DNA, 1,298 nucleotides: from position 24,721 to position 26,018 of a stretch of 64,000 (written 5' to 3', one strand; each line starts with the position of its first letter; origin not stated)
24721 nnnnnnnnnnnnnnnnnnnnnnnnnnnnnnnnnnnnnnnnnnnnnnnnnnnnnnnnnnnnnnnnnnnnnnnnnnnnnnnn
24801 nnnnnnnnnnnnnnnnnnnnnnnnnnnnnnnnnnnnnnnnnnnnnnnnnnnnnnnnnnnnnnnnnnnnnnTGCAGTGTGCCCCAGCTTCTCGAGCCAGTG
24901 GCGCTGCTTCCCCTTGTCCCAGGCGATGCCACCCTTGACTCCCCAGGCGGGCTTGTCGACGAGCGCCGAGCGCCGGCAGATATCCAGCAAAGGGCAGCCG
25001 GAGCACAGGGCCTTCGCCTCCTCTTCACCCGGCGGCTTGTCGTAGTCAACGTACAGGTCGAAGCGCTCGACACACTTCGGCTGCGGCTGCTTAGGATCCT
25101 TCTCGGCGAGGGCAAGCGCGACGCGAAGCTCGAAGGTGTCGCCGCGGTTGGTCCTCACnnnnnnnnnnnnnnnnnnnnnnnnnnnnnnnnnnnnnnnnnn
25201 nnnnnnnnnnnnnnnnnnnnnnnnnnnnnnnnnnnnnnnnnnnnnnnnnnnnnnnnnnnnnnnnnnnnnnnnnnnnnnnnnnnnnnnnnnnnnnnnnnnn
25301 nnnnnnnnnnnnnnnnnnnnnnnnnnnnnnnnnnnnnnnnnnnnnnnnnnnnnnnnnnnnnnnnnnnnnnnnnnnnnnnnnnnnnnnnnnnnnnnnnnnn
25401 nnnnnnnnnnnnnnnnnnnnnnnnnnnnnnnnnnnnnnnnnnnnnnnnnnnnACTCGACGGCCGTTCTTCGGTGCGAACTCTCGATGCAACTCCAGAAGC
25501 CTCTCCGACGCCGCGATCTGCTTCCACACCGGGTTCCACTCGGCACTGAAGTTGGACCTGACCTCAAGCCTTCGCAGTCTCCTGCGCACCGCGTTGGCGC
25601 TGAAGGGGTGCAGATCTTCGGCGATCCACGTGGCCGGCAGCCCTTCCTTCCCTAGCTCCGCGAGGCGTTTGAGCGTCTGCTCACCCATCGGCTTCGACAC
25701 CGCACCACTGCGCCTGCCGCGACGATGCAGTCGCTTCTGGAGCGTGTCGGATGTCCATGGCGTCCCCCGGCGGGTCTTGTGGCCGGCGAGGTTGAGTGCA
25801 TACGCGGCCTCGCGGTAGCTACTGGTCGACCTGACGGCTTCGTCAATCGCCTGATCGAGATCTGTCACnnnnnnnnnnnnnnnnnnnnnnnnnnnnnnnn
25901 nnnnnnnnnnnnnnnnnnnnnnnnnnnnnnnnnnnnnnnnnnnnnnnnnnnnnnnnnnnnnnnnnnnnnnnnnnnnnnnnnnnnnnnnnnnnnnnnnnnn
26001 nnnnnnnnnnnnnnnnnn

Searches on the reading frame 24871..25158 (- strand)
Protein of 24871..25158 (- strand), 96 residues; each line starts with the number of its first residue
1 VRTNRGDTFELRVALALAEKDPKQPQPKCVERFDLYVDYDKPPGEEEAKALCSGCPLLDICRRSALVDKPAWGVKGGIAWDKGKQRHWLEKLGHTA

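Call 49: search_protein_families(library=pfam, proteins=[window:24871-25158:-], max_evalue=1)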
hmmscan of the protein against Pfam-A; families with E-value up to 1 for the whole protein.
window:24871-25158:- (96 aa): 1 family
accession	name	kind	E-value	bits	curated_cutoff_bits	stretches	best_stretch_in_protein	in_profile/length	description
PF02467.21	Whib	-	9.8e-08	32.9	23.6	1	42-79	21-58/65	Transcription factor WhiB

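Call 76: search_protein_families(library=phrogs, proteins=[window:24871-25158:-], max_evalue=0.01)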
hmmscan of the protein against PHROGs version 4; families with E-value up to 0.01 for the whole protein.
window:24871-25158:- (96 aa): 8 families
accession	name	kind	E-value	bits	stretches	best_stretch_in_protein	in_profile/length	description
phrog_10071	-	transcription regulation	1.7e-06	28.8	1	42-89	37-85/196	transcriptional regulator WhiB-like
phrog_1333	-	unknown function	3.5e-06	28.2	1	33-81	31-80/166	-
phrog_472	-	transcription regulation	2.3e-05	24.5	1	18-85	35-106/523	WhiB transcriptional factor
phrog_12112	-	transcription regulation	2.5e-05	25.5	1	39-83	21-63/130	transcriptional regulator WhiB-like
phrog_14459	-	transcription regulation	0.0001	23.7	1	44-81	39-76/137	transcriptional regulator WhiB-like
phrog_9926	-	transcription regulation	0.00061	21.1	1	13-84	18-90/107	transcriptional regulator WhiB-like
phrog_21234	-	unknown function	0.0018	19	1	37-84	14-59/188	-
phrog_33896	-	unknown function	0.0057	17.1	1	46-77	258-292/310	-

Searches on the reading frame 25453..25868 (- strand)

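Call 76: search_protein_families(library=phrogs, proteins=[window:25453-25868:-], max_evalue=0.01)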
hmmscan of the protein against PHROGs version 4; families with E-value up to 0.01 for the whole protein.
window:25453-25868:- (138 aa): 1 family
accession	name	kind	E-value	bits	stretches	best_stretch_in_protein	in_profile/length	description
phrog_664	-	DNA, RNA and nucleotide metabolism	0.004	18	1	48-114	81-137/210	DNA binding protein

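Call 78: search_protein_families(library=pfam, proteins=[window:25453-25868:-], max_evalue=1)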
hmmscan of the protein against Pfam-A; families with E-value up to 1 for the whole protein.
window:25453-25868:- (138 aa): 7 families
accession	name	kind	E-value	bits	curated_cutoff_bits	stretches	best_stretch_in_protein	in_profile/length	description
PF07508.19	Recombinase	-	0.0031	18.2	21.1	1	9-48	12-50/102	Recombinase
PF20552.4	HTH_62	-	0.0051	17.2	27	1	23-51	43-71/72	Recombinase-like helix-turn-helix domain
PF07750.17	GcrA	-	0.045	14.6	26.9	1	67-105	9-47/155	GcrA cell cycle regulator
PF18096.6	Thump_like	-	0.061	13.6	26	0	32-52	32-53/78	THUMP domain-like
PF12840.13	HTH_20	-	0.087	13.3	27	0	69-102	10-43/51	Helix-turn-helix domain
PF13404.12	HTH_AsnC-type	-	0.17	12.2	27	1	90-102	30-42/42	AsnC-type helix-turn-helix domain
PF18093.7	Trm5_N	-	0.35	11.1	22.7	0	57-73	4-20/47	tRNA methyltransferase 5 N-terminal domain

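Call 96: search_protein_representatives(protein=window:25453-25868:-)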
Query: 138 residues. Proteins with E-value up to 0.001 (for the whole library): 120; up to 1e-10: 5; up to 1e-30: 1. The best 120 are listed.
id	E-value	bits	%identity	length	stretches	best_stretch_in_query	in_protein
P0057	3.8e-54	198.4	70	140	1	1-138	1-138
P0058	7.4e-13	64.8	39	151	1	16-137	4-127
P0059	2.4e-12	63.2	36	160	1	4-136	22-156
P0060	1.8e-11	60.3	38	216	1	15-134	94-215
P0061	3.6e-11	59.4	38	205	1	40-135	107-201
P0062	1.3e-10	57.5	41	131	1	44-135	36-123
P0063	1.1e-09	54.5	48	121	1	51-133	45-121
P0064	1.4e-09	54.2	37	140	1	17-137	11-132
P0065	1.5e-09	54.1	51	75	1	66-138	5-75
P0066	2.6e-09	53.4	37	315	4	4-46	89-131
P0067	3.0e-09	53.2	46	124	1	63-134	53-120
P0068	6.0e-09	52.2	40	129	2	52-138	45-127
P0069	1.3e-08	51.1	38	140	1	40-134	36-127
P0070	3.6e-08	49.7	48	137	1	72-136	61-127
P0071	8.1e-08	48.5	39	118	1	45-133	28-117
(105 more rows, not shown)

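Call 98: search_solved_structures(query=A4, max_evalue=10, show_alignments=1)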
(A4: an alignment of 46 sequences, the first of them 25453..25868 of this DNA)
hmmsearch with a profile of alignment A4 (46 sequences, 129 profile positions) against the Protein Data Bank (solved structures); distinct sequences matched with E-value up to 10: 66 (the best 60 are shown).
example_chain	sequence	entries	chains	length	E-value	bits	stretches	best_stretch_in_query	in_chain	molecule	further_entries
8vd6_A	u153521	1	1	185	2e-16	63.5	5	8-46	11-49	CAP REPEAT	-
2lvs_A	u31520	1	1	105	1.9e-06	31.2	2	9-64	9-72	Putative uncharacterized protein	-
8cws_A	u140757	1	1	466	0.0019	21.5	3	8-99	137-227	F4132-2 Chain A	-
8cwy_A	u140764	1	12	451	0.0019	21.5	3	8-99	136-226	T32-15-1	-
2r0q_C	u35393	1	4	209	0.0021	21.4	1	8-50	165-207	Putative transposon Tn552 DNA-invertase bin3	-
5yi0_B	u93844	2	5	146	0.0031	20.8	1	6-71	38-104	Zinc transport transcriptional regulator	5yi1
5yhy_A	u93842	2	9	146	0.0036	20.6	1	6-71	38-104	Zinc transport transcriptional regulator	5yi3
5yhx_A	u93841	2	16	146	0.0036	20.6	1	6-71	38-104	Zinc transport transcriptional regulator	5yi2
5yhz_A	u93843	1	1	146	0.005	20.1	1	6-71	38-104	Zinc transport transcriptional regulator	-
2x48_A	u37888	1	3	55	0.01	19.2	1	10-40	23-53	CAG38821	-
2jn6_A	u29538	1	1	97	0.03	17.6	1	10-68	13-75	Protein Cgl2762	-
6fi9_A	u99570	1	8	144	0.034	17.4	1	7-71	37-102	Transcriptional regulator ZitR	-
5chh_A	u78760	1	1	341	0.041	17.2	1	14-101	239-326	AraC family transcriptional regulator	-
5i41_B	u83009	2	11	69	0.056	16.7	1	20-57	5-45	Chromosome-anchoring protein RacA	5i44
4r1h_A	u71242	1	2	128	0.057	16.7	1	19-92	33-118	Lmo0741 protein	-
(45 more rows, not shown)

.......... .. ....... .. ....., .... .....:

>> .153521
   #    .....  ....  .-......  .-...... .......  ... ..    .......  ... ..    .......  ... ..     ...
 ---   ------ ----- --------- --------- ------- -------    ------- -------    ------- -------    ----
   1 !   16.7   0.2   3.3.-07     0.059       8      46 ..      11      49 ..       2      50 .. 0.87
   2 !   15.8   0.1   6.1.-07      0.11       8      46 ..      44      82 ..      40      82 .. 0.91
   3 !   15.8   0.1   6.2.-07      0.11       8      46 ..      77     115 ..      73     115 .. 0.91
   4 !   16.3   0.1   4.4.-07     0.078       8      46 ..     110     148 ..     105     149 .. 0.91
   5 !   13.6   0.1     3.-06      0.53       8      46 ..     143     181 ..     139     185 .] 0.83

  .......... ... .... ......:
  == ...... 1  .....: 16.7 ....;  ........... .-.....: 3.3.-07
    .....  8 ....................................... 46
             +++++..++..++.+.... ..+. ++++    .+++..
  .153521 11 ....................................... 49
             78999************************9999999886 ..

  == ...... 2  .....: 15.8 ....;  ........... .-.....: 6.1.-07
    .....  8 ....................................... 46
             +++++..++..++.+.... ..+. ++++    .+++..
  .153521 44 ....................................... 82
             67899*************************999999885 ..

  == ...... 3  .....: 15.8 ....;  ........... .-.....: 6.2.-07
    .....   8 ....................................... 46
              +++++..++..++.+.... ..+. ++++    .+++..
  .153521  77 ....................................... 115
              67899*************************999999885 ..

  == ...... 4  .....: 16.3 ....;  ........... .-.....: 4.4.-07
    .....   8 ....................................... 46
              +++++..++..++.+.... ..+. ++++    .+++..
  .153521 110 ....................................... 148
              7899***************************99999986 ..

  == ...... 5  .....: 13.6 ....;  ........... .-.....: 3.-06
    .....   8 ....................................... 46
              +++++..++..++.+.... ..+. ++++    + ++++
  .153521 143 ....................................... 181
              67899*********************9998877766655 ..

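Call 99: search_protein_families(library=pfam, alignment_id=A4, max_evalue=0.01)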
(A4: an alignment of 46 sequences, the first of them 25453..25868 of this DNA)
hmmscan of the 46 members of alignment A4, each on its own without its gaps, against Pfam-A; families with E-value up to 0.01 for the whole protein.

A. member 1, window:25453-25868:- (138 aa): 2 families
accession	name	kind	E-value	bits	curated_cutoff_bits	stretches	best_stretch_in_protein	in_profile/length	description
PF07508.19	Recombinase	-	0.0031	18.2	21.1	0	9-48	12-50/102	Recombinase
PF20552.4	HTH_62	-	0.0051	17.2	27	0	23-51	43-71/72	Recombinase-like helix-turn-helix domain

B. families by the number of members that match (of 46 scanned): 60 families (the first 25 are shown)
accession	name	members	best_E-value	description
PF13384.12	HTH_23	32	3.4e-11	Homeodomain-like domain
PF13551.12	HTH_29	26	8.4e-08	Winged helix-turn helix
PF13518.12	HTH_28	24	9.2e-08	Helix-turn-helix domain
PF02796.21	HTH_7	22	6.9e-11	Helix-turn-helix domain of resolvase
PF08281.18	Sigma70_r4_2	20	7.3e-11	Sigma-70, region 4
PF13936.12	HTH_38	16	5.1e-15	Helix-turn-helix domain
PF13542.12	HTH_Tnp_ISL3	14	5.1e-06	Helix-turn-helix domain of transposase family ISL3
PF00196.25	GerE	9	6.3e-10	Bacterial regulatory proteins, luxR family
PF15978.11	TnsD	8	7.8e-06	Tn7-like transposition protein D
PF12728.13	HTH_17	7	3.5e-06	Helix-turn-helix domain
PF13556.12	HTH_30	7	6.8e-06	PucR C-terminal helix-turn-helix domain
PF04545.22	Sigma70_r4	7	2.5e-05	Sigma-70, region 4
PF20432.4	Xre-like-HTH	5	2e-05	Antitoxin Xre-like helix-turn-helix domain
PF08279.18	HTH_11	5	2.6e-05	HTH domain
PF13730.12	HTH_36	4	0.00014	Helix-turn-helix domain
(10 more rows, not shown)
